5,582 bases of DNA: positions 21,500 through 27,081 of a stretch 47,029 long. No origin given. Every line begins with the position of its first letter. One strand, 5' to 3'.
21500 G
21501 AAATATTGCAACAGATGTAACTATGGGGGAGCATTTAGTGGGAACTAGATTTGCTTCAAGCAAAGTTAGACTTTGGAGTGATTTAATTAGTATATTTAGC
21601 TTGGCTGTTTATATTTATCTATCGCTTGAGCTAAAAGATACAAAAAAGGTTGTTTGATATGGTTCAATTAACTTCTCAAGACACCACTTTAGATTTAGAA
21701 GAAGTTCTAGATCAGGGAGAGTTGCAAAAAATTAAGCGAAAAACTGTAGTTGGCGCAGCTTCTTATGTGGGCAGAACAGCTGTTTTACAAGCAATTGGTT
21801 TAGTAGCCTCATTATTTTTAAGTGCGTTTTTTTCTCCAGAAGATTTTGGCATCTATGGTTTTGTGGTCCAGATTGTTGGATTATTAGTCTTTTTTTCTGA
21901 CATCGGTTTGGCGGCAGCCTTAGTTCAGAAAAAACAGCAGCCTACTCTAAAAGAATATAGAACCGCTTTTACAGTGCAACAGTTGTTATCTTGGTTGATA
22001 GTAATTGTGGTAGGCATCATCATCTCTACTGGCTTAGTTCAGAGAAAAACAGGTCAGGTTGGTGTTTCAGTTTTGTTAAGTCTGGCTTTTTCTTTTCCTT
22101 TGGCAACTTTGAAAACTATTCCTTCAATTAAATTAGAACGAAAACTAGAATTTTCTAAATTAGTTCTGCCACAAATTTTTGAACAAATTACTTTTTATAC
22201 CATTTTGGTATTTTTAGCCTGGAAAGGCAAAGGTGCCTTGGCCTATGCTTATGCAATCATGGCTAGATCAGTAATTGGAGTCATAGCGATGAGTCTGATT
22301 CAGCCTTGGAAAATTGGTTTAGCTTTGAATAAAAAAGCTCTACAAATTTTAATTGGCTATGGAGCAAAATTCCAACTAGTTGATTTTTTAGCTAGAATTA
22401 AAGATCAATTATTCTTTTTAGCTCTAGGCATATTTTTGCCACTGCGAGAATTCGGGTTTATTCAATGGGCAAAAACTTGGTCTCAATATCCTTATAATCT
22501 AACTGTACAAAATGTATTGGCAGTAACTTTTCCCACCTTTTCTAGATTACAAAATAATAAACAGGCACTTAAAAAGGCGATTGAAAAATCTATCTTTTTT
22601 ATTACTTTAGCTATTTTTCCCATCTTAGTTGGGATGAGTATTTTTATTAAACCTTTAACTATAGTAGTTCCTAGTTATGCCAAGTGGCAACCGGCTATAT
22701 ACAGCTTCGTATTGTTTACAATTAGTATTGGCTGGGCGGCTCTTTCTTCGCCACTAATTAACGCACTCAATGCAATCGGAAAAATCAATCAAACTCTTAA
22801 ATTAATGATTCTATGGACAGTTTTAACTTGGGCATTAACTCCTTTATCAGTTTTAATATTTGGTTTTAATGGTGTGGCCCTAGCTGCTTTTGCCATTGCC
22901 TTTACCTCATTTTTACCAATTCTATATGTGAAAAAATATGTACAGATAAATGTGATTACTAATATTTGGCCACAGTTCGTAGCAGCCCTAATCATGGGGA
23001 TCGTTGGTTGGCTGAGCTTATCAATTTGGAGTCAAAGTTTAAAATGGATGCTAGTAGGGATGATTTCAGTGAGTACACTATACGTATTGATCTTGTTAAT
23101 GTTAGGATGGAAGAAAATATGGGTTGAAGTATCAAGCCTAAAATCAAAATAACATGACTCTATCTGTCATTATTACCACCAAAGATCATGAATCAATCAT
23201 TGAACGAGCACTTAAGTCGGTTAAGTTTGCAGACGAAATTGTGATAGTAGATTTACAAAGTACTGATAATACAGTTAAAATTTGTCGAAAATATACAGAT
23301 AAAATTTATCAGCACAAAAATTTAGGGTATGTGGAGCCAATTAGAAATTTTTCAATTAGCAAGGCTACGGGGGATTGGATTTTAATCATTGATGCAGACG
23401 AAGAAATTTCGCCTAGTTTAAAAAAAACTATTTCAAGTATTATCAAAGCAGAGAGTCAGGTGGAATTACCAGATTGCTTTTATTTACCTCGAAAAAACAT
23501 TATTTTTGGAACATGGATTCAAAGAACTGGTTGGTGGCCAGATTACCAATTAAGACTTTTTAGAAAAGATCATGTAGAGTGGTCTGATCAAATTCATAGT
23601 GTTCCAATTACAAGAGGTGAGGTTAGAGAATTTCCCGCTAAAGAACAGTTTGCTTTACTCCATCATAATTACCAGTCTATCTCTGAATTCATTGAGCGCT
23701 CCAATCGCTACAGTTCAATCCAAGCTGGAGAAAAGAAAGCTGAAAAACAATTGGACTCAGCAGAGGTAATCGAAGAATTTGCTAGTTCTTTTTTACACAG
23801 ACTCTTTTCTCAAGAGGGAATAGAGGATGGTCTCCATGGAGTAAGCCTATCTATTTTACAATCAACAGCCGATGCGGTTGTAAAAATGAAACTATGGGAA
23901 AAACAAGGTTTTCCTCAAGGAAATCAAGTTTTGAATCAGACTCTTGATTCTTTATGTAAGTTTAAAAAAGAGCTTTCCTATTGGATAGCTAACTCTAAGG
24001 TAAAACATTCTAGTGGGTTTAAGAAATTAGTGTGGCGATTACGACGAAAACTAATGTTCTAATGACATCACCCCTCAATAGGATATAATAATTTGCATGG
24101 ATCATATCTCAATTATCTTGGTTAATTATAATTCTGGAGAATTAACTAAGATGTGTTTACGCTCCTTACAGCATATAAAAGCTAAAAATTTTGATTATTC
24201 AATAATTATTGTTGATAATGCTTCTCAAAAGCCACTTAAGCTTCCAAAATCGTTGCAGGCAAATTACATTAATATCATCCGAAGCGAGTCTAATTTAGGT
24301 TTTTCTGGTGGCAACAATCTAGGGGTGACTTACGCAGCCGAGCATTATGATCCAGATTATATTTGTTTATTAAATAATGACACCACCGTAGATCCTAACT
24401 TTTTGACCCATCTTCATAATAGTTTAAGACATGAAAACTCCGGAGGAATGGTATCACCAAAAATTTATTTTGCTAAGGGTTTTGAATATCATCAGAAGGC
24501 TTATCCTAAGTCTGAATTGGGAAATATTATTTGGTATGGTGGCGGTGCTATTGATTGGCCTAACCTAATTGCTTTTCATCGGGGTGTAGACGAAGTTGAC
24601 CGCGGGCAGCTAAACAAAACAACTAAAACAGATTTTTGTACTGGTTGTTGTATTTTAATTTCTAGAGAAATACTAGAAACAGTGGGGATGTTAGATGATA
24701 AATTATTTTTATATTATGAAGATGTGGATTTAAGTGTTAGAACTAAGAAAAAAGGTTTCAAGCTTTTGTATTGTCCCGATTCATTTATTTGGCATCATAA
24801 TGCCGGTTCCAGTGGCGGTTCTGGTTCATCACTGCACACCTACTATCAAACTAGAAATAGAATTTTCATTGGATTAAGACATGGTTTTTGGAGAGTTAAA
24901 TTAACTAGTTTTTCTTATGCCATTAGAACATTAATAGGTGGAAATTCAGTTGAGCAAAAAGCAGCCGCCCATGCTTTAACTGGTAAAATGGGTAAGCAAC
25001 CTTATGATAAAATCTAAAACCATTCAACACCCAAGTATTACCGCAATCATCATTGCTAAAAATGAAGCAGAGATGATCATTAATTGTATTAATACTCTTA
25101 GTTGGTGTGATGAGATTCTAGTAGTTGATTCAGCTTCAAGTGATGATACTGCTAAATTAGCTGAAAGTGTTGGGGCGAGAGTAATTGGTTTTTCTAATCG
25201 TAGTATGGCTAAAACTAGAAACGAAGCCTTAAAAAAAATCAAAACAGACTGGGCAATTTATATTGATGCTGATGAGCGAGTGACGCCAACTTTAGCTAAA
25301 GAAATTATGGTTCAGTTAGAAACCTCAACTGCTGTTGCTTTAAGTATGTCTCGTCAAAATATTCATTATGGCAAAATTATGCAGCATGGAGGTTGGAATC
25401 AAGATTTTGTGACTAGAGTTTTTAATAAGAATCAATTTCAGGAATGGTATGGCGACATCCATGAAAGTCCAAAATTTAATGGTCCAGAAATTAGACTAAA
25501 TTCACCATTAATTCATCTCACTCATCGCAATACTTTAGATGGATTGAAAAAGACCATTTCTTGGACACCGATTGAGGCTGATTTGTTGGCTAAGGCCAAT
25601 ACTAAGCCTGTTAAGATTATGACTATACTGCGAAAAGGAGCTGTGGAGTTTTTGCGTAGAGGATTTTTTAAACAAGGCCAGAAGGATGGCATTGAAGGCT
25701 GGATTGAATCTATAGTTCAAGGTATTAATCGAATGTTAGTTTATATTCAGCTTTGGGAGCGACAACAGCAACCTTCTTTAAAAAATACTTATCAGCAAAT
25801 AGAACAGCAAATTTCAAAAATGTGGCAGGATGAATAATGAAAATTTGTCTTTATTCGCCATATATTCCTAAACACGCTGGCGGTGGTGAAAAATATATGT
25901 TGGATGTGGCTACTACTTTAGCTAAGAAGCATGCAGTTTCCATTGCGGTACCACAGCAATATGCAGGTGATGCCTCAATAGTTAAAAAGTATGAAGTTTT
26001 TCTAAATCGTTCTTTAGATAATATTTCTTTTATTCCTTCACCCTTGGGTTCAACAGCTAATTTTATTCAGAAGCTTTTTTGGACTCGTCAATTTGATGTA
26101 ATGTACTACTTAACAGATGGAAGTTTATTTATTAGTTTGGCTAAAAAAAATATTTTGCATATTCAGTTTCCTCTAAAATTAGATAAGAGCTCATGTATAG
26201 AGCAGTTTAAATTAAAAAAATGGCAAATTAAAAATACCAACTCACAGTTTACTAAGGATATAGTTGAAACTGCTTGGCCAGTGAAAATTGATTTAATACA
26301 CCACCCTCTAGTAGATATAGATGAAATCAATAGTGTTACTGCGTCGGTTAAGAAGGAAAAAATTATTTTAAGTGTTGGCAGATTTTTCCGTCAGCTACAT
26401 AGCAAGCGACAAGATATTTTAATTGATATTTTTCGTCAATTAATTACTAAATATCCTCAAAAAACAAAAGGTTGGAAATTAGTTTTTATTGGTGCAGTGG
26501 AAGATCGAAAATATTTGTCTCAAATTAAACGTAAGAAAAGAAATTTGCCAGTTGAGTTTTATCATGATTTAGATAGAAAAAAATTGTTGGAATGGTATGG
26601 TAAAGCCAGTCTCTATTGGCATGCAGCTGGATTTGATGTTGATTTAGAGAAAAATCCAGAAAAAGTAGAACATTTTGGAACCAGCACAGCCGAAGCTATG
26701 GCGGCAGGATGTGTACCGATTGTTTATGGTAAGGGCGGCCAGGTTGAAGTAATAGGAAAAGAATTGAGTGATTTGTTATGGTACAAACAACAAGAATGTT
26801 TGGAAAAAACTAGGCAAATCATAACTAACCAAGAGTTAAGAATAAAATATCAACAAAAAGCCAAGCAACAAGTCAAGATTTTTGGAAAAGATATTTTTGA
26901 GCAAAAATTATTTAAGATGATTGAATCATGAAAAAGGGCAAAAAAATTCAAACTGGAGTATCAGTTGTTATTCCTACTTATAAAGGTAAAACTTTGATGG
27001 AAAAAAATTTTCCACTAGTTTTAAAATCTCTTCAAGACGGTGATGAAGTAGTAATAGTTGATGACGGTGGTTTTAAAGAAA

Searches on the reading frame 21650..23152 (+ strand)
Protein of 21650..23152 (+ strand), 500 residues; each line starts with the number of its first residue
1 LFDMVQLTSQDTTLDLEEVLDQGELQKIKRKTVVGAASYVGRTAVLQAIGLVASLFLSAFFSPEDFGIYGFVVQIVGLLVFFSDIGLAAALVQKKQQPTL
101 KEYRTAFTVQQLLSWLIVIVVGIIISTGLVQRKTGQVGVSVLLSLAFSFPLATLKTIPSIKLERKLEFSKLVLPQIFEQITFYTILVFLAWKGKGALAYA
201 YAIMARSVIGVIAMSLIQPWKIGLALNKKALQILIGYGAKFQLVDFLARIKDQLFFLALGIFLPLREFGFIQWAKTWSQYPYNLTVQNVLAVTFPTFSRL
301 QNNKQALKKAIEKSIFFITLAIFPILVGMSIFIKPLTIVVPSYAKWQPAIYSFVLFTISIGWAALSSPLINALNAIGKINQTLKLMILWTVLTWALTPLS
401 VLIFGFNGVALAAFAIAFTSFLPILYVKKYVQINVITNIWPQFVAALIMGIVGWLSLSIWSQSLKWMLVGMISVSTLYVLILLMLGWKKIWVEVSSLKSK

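Call 43: search_protein_families(library=pfam, proteins=[window:21650-23152:+], max_evalue=0.0001)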
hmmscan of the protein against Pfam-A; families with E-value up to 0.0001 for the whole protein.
window:21650-23152:+ (500 aa): 2 families
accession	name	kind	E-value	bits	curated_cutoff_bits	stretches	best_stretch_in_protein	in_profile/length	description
PF13440.11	Polysacc_synt_3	-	4e-42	144.9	23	1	58-348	3-290/293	Polysaccharide biosynthesis protein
PF01943.22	Polysacc_synt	-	8.7e-16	58.6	28.2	1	45-301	14-274/274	Polysaccharide biosynthesis protein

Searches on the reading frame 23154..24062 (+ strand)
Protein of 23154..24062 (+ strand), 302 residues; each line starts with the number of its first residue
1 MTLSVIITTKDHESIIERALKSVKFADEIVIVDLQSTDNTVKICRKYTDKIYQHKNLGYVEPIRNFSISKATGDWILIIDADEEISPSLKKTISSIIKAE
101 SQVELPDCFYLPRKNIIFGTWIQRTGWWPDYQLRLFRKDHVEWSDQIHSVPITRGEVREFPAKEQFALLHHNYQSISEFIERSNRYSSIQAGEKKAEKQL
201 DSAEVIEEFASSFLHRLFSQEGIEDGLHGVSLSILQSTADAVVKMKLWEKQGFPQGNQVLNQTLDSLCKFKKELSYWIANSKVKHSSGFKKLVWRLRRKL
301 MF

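Call 43: search_protein_families(library=pfam, proteins=[window:23154-24062:+], max_evalue=0.0001)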
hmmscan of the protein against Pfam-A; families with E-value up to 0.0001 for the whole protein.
window:23154-24062:+ (302 aa): 1 family
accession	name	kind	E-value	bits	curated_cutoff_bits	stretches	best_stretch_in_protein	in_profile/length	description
PF00535.33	Glycos_transf_2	-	4.3e-17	63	23.3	1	4-110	1-117/168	Glycosyl transferase family 2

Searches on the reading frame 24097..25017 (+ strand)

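Call 43: search_protein_families(library=pfam, proteins=[window:24097-25017:+], max_evalue=0.0001)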
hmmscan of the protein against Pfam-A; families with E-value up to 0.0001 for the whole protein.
window:24097-25017:+ (306 aa): 3 families
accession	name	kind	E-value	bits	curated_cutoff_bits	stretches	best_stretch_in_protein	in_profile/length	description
PF00535.33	Glycos_transf_2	-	4.2e-16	59.8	23.3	1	5-196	1-167/168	Glycosyl transferase family 2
PF13641.12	Glyco_tranf_2_3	-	2.4e-14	54.3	27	1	4-253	3-224/230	Glycosyltransferase like family 2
PF13632.12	Glyco_trans_2_3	-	5.8e-07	30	27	0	180-267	71-154/198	Glycosyl transferase family group 2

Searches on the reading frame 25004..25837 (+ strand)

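Call 43: search_protein_families(library=pfam, proteins=[window:25004-25837:+], max_evalue=0.0001)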
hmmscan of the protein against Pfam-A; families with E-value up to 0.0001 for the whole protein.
window:25004-25837:+ (277 aa): 1 family
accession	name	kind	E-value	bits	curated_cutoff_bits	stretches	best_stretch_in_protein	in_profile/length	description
PF00535.33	Glycos_transf_2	-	1.7e-15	57.8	23.3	1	14-153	2-150/168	Glycosyl transferase family 2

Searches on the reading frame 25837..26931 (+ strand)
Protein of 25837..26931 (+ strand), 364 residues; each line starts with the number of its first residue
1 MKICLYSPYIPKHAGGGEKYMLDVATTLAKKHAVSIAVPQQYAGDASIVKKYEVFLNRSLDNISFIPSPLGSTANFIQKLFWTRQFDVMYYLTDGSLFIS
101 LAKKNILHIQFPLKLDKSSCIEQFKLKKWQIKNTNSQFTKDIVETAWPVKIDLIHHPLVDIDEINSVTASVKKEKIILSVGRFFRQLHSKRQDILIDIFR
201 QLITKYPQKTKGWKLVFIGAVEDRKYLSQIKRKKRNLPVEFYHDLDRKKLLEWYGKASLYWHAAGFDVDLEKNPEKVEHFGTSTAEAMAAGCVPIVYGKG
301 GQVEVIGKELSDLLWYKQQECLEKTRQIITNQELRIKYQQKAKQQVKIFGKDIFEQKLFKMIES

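Call 43: search_protein_families(library=pfam, proteins=[window:25837-26931:+], max_evalue=0.0001)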
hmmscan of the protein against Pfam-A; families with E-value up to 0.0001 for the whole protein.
window:25837-26931:+ (364 aa): 2 families
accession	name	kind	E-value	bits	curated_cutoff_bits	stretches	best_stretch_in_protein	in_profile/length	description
PF00534.26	Glycos_transf_1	-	7.8e-20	71.5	26.4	1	161-344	2-171/172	Glycosyl transferases group 1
PF13692.12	Glyco_trans_1_4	-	3.1e-10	40.9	27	1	175-320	2-131/142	Glycosyl transferases group 1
